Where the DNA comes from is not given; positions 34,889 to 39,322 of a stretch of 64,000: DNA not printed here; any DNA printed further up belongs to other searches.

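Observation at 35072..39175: Giant NACHT/STAND-like NTPase with the nuclease at the C-terminus (reverse of usual Avs/bNACHT polarity)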

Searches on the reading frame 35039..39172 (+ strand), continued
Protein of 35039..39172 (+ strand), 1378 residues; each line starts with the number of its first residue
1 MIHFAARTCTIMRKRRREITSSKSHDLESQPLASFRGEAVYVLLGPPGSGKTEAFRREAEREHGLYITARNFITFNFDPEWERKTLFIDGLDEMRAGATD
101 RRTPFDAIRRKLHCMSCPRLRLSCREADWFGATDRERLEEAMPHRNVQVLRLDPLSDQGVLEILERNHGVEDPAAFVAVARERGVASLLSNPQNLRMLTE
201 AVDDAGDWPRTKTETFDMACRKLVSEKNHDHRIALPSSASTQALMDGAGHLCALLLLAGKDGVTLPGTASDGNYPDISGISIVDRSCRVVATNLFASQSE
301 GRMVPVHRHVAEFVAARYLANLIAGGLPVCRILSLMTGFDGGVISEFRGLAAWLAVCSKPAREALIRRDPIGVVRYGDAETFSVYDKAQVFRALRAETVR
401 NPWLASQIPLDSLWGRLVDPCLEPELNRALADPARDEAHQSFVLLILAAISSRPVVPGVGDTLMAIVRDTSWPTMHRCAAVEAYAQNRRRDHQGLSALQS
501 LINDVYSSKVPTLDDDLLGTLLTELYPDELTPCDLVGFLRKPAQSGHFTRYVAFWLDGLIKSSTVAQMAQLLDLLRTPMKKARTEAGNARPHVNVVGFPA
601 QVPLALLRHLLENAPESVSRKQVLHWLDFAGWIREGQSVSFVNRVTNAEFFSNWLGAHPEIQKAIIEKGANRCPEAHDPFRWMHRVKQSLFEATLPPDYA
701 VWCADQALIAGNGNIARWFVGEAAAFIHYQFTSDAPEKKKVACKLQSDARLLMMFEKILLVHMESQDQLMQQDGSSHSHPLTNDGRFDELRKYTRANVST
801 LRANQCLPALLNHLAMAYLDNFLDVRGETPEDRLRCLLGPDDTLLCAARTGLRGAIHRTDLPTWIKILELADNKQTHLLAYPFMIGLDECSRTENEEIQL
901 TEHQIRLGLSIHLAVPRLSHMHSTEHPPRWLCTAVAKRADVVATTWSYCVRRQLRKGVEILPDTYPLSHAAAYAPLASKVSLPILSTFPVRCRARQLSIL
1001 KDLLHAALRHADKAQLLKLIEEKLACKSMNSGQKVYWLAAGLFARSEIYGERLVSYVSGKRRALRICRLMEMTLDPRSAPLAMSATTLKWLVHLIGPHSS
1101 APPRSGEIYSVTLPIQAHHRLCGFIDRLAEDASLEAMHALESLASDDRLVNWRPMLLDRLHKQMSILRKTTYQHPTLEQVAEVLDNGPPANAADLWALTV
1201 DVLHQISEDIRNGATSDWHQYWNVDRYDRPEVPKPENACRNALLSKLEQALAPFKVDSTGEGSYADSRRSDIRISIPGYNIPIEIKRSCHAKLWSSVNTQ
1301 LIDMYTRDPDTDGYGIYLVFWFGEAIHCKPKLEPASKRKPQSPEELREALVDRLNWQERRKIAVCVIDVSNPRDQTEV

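Call 30: find_encoding_contigs(protein=P0060, flank=6000, max_places=2)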
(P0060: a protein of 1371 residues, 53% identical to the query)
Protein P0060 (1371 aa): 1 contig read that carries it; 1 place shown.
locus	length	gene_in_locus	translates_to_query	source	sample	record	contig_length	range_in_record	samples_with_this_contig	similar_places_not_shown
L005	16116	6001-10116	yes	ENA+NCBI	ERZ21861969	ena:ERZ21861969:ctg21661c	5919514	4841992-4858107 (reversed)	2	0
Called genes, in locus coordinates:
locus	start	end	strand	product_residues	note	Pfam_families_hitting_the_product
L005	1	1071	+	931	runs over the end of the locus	PF20464:MmeI_N, PF20465:MmeI_hel, PF20473:MmeI_Mtase, PF20466:MmeI_TRD, PF20467:MmeI_C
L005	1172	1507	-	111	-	PF12323:HTH_OrfB_IS605 (weak)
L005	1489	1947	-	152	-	-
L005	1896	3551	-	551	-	PF13701:DDE_Tnp_1_4, PF01609:DDE_Tnp_1, PF13701:DDE_Tnp_1_4 (weak)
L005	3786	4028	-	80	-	-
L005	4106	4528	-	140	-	-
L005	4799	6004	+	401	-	PF13401:AAA_22 (weak), PF13173:AAA_14, PF13635:DUF4143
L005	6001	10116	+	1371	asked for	-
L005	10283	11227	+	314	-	PF12760:Zn_ribbon_IS1595, PF12762:DDE_Tnp_IS1595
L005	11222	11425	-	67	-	-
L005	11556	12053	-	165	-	PF13274:SocA_Panacea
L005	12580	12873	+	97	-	PF12323:HTH_OrfB_IS605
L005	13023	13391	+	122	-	PF01385:OrfB_IS605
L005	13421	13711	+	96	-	PF07282:Cas12f1-like_TNB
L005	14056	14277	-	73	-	-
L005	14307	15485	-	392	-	PF06114:Peptidase_M78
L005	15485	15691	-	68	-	-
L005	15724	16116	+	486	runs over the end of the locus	PF01385:OrfB_IS605 (weak), PF07282:Cas12f1-like_TNB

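Call 40: find_related_loci(query=A2, collection=genome_contigs, flank=6000)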
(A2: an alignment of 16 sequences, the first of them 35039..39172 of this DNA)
Query A2 (1378 aa) in genome_contigs; peptide patterns used: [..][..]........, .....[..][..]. (x = any residue, [..] = any of these).
599 stretches matched a pattern (row limit reached: there are more); 552 encode a relative of the query (tblastn E <= 1e-3); the best 80 are kept; 80 distinct loci.
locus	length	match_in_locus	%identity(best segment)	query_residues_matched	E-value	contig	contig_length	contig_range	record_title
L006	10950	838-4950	56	1-1372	0e+0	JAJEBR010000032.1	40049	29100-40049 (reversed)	MAG: Gemmatimonadetes bacterium isolate jk18x9bins.40 k141_486352, whole genome shotgun sequence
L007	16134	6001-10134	54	1-1374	0e+0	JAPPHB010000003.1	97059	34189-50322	MAG: Gammaproteobacteria bacterium isolate RHO1_bin_70 NODE_499_length_97059_cov_509.461115, whole genome shotgun sequen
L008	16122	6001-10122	55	1-1372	0e+0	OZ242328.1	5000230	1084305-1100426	MAG: Longimicrobiales bacterium isolate 0ef71ae0-4384-4122-aa05-a38a78c2d7b0 genome assembly, chromosome: 1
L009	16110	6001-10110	54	1-1371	0e+0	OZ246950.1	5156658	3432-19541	MAG: Longimicrobiales bacterium isolate 3aa531a3-4ffc-4887-82fc-46ee838b716f genome assembly, chromosome: 1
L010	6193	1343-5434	55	1-1373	0e+0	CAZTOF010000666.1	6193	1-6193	MAG TPA_asm: uncultured Gemmatimonadaceae bacterium isolate SRP338948_co1_51 genome assembly, contig: k141_397519, whole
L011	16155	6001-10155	52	1-1373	0e+0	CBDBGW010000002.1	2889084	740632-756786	MAG: Longimicrobiales bacterium isolate e50cd360-cd7c-427b-8661-79c54124e026 genome assembly, contig: chromosome_2, whol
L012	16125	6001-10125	52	1-1371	0e+0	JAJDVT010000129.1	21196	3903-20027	MAG: Gemmatimonadetes bacterium isolate jk18x22bins.63 k141_422070, whole genome shotgun sequence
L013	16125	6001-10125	55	1-1372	0e+0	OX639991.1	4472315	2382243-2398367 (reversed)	MAG: Longimicrobiales bacterium isolate affa3490-31b4-448a-b7fc-cc7950b7f85b genome assembly, chromosome: 1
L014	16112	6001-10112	54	1-1372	0e+0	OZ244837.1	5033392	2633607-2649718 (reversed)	MAG: Longimicrobiales bacterium isolate 48aeeb49-8e18-4534-9786-cea19b553b3a genome assembly, chromosome: 1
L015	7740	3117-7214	42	1-1369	0e+0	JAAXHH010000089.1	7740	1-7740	MAG: Candidatus Latescibacterota bacterium isolate Plut_88884 unfiltered_Plut_88884_genomic_contig_1063707, whole genome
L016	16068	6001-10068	41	1-1372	0e+0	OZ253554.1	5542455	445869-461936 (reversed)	MAG: Terriglobia bacterium isolate 396977cd-f3bc-4a7a-a902-c7514da379ca genome assembly, chromosome: 1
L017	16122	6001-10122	40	1-1370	0e+0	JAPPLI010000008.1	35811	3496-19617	MAG: Gammaproteobacteria bacterium isolate RHO3_bin_19 NODE_2274_length_35811_cov_51.955196, whole genome shotgun sequen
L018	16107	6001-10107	41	7-1372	0e+0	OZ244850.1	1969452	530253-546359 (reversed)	MAG: Gammaproteobacteria bacterium isolate ed37e13b-53fa-493c-b8f4-17445a644a29 genome assembly, chromosome: 1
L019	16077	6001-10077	40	1-1375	0e+0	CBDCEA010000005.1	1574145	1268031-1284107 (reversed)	MAG: Alphaproteobacteria bacterium isolate acfa3c97-71bc-419c-b48f-b1c48e78630c genome assembly, contig: contig_5, whole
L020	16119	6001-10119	42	4-1372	0e+0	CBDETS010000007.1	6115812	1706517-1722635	MAG: Paracoccaceae bacterium isolate d64af6e7-52e0-4969-a89a-2429f2ada3a2 genome assembly, contig: contig_6, whole genom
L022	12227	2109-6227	41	8-1370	0e+0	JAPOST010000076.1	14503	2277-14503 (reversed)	MAG: Rhodospirillaceae bacterium isolate CAR2_bin_5 NODE_1422_length_14503_cov_12.0079, whole genome shotgun sequence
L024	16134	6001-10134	39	1-1370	0e+0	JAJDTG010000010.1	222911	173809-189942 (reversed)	MAG: Candidatus Dadabacteria bacterium isolate jk18x11bins.6 k141_822077, whole genome shotgun sequence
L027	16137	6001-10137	40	11-1378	0e+0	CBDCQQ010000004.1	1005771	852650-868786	MAG: Arenicellales bacterium isolate b687d975-9751-486f-9689-3abe7c8b9e48 genome assembly, contig: contig_4, whole genom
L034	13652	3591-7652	40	1-1370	0e+0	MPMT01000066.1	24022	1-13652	MAG: Alphaproteobacteria bacterium bin52 NODE_2939_length_24022_cov_17.7456_ID_5877, whole genome shotgun sequence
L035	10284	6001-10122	40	1-1378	0e+0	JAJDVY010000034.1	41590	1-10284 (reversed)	MAG: Nitrospirales bacterium isolate jk18x22bins.71 k141_435531, whole genome shotgun sequence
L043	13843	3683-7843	37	3-1378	0e+0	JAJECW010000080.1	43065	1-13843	MAG: Pseudomonadales bacterium isolate jk18xAbins.44 k141_604579, whole genome shotgun sequence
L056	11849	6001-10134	36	1-1378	0e+0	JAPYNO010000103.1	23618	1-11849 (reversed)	MAG: Pseudomonadales bacterium isolate r_calh23_24 Seq103, whole genome shotgun sequence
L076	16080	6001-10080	32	1-1371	0e+0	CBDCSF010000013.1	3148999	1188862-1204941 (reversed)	MAG: Paracoccaceae bacterium isolate 97bba2ad-1108-4fa6-af56-abc41972f57a genome assembly, contig: contig_13, whole geno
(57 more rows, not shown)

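Call 42: search_protein_families(library=ncbifam, proteins=[window:35039-39172:+, P0004, P0114, P0116, L001:4727-6001:+, L003:4727-6001:+, L076:6001-10077:+], max_evalue=0.00001)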
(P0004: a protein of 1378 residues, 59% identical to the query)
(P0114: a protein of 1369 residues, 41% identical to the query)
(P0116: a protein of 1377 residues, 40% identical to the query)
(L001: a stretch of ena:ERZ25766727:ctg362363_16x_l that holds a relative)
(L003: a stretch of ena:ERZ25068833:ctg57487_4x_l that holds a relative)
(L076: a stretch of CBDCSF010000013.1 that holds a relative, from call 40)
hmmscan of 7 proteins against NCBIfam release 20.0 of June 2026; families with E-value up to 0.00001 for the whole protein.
window:35039-39172:+ (1378 aa): 2 families
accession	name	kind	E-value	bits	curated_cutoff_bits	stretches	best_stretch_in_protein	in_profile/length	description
NF058535.1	antiphage_EruA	equivalog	4.6e-273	909.6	1000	1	19-1370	5-1318/1318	NACHT domain-containing antiphage protein EruA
NF058534.1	antiphage_HyoA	equivalog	1.2e-49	169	1200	2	131-677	185-722/1430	NACHT domain-containing antiphage protein HyoA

P0004 (1378 aa): 2 families
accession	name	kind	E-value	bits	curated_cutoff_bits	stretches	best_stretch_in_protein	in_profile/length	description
NF058535.1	antiphage_EruA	equivalog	9e-275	915.3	1000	1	27-1372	9-1318/1318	NACHT domain-containing antiphage protein EruA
NF058534.1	antiphage_HyoA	equivalog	1.4e-47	162.1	1200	2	140-761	190-806/1430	NACHT domain-containing antiphage protein HyoA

P0114 (1369 aa): 2 families
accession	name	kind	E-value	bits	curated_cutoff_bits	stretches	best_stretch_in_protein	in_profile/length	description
NF058535.1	antiphage_EruA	equivalog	3.2e-280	933.4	1000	1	16-1351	7-1317/1318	NACHT domain-containing antiphage protein EruA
NF058534.1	antiphage_HyoA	equivalog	2.7e-52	177.7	1200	2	133-575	190-624/1430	NACHT domain-containing antiphage protein HyoA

P0116 (1377 aa): 2 families
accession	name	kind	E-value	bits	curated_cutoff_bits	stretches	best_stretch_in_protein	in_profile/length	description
NF058535.1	antiphage_EruA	equivalog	2.4e-279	930.4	1000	1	21-1374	11-1318/1318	NACHT domain-containing antiphage protein EruA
NF058534.1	antiphage_HyoA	equivalog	9.7e-55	185.8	1200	2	139-798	197-839/1430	NACHT domain-containing antiphage protein HyoA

L001:4727-6001:+ (425 aa): 0 families

L003:4727-6001:+ (425 aa): 0 families

L076:6001-10077:+ (1359 aa): 2 families
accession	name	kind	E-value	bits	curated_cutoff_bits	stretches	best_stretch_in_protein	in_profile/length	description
NF058535.1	antiphage_EruA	equivalog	2.5e-265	884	1000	1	21-1359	10-1318/1318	NACHT domain-containing antiphage protein EruA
NF058534.1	antiphage_HyoA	equivalog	8.3e-50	169.5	1200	3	122-766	182-824/1430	NACHT domain-containing antiphage protein HyoA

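Call 43: search_protein_families(library=padloc, proteins=[L001:4727-6001:+, L003:4727-6001:+, P0114], max_evalue=0.001)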
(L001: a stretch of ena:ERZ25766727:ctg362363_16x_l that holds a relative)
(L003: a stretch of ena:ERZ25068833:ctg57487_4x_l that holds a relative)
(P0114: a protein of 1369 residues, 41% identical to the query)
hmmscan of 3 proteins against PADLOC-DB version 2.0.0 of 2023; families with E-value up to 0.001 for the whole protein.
L001:4727-6001:+ (425 aa): 8 families
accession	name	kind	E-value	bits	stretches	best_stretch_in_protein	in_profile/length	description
PDLC04791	PDC-S01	-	1.1e-162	539.3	1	4-422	2-394/395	-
PDLC04790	PDC-S01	-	1.6e-49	166.8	2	112-381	82-370/422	-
PDLC04789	PDC-S01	-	1.5e-35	121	2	84-400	50-361/375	-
PDLC04787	PDC-S01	-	3.4e-33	113.1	1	105-376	89-355/412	-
PDLC04786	PDC-S01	-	3.5e-17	60.3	1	259-383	260-391/439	-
PDLC04788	PDC-S01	-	6.5e-17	59.6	1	235-391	231-394/448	-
PDLC04792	PDC-S01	-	6.8e-11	39.4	1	326-390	333-396/452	-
PDLC04985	PDC-S27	-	7.4e-06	23.1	1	4-118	7-110/484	-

L003:4727-6001:+ (425 aa): 7 families
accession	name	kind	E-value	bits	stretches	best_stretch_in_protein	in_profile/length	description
PDLC04791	PDC-S01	-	7.1e-166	549.8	1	4-422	2-394/395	-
PDLC04790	PDC-S01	-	8e-55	184.3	3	185-396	173-387/422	-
PDLC04789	PDC-S01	-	8.4e-36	121.8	2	86-397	52-358/375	-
PDLC04787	PDC-S01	-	8.3e-35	118.4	1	105-393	89-377/412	-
PDLC04786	PDC-S01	-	1.1e-20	71.8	1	261-402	262-409/439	-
PDLC04788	PDC-S01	-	7.7e-19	65.9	2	188-397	182-400/448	-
PDLC04792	PDC-S01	-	2.1e-12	44.4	1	326-391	333-397/452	-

P0114 (1369 aa): 0 families

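Call 51: search_dna_similar(query=window:35039-39172:+, collection=plasmids, mode=protein, max_rows=25)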
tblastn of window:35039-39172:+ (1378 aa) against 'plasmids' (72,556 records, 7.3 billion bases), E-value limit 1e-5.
Records with a match: 33; places in all: 34; records where one place covers at least 80% of the query: 2.
Best place of each record, by identity: <60% 33.
By first word of the organism name: Bradyrhizobium 5; Agrobacterium 5; Rhizobium 5; Vibrio 3; Pantoea 2; Burkholderia 2; Azospirillum 2; Paracoccus 1; Ralstonia 1; Sphingomonas 1; and 6 more.
By predicted mobility (MOB-suite, as given by PLSDB): conjugative 18; non-mobilizable 12; mobilizable 3.
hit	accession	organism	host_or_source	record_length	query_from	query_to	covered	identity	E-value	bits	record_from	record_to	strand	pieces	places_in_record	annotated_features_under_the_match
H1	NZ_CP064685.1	Bradyrhizobium sp. CW1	Acmispon strigosus,cell culture,bulk ...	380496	15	1371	98%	27.5%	3e-96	351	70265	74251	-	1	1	hypothetical protein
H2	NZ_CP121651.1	Bradyrhizobium sp. CB82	Stylosanthes guianensis,cell culture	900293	42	1371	97%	27.3%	1e-100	364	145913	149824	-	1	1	hypothetical protein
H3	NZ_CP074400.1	Agrobacterium salinitolerans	Cotton,tiaaue sample,root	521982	42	1373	75%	26.1%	7e-26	218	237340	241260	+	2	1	hypothetical protein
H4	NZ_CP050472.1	Vibrio campbellii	single cell,seawater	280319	22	1375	67%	28.0%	6e-52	359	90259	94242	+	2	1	hypothetical protein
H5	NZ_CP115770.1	Paracoccus sediminicola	cell culture,sediment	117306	42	1372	65%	28.1%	3e-29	244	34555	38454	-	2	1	hypothetical protein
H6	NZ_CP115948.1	Ralstonia solanacearum MolK2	Musa sp.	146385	30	1378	52%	33.3%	7e-32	271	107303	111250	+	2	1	hypothetical protein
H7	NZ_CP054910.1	Pantoea ananatis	-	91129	42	1370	57%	29.4%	3e-31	273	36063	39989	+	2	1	hypothetical protein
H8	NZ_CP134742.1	Pantoea agglomerans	cell culture,Water from creek adjacent ...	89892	42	1370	53%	31.1%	6e-33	287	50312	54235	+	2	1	hypothetical protein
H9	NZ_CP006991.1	Rhizobium etli bv. mimosae str. IE4771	Phaseolus vulgaris,whole organism,nodule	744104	32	1372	51%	32.0%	1e-30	262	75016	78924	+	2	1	hypothetical protein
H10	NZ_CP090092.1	Rhizobium leguminosarum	Galega,Cell culture,Plant nodule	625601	6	1372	53%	30.8%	5e-32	254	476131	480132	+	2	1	hypothetical protein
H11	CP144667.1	Agrobacterium tumefaciens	Sedum,cell culture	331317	32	1372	51%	30.9%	4e-31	261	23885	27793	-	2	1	hypothetical protein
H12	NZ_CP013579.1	Rhizobium phaseoli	Phaseolus vulgaris,Whole ...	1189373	32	1372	51%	30.7%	2e-30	251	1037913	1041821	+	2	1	record has no annotation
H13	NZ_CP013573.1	Rhizobium phaseoli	Phaseolus vulgaris,Whole ...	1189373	32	1372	51%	30.7%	2e-30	251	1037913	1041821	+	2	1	record has no annotation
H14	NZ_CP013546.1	Rhizobium phaseoli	Phaseolus vulgaris,Whole ...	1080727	32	1372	51%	30.7%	5e-30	250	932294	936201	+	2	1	record has no annotation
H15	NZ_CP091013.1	Burkholderia cenocepacia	-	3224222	42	1370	51%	30.5%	2e-25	229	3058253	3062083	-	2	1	none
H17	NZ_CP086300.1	Burkholderia ambifaria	cell culture,agricultural soil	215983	42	1378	52%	29.9%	1e-28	238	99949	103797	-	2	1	hypothetical protein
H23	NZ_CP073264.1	Duffyella gerundensis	Lolium perenne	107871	306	1370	25%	33.2%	4e-31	201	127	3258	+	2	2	none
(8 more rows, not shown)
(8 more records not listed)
